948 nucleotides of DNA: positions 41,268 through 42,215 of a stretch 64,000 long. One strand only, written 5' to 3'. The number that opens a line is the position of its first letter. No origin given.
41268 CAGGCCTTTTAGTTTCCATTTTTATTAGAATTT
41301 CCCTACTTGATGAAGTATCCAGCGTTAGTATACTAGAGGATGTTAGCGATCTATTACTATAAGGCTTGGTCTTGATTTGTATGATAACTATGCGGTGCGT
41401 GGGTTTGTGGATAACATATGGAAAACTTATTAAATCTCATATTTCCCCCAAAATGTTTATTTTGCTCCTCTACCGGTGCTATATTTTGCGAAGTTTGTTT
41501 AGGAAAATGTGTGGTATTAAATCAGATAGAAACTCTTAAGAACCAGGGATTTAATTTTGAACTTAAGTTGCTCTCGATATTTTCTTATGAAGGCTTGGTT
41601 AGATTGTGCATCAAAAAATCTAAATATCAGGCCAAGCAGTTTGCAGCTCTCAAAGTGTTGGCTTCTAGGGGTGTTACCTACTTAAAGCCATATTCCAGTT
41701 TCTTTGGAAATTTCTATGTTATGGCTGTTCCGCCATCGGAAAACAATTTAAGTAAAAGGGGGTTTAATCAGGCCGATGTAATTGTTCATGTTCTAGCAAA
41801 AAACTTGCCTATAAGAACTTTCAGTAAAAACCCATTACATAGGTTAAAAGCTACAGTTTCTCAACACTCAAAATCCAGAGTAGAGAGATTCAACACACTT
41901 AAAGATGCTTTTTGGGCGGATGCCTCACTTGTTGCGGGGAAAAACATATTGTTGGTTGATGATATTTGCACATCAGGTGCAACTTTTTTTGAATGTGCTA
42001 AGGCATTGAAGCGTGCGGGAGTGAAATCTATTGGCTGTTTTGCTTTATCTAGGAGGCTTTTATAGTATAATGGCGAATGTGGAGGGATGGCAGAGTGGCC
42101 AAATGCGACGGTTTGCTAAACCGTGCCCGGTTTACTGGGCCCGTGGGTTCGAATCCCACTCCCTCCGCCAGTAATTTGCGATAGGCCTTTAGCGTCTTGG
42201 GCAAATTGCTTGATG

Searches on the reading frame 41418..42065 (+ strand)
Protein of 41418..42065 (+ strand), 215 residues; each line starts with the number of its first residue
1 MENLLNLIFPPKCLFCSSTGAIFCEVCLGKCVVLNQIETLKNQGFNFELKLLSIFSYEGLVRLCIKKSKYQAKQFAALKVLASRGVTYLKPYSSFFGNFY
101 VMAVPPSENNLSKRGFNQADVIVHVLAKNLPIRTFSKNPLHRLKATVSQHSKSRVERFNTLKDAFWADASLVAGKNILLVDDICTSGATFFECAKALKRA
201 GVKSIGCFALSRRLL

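Call 7: search_protein_families(library=pfam, proteins=[window:41418-42065:+], max_evalue=0.001)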
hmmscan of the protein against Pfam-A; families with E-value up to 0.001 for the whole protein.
window:41418-42065:+ (215 aa): 2 families
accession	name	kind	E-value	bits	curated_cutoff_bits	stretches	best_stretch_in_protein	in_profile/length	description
PF00156.33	Pribosyltran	-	6.8e-09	35.7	26.3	1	154-211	69-124/158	Phosphoribosyl transferase domain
PF18912.6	DZR_2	-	0.00043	20.5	27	1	4-31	1-31/56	Double zinc ribbon domain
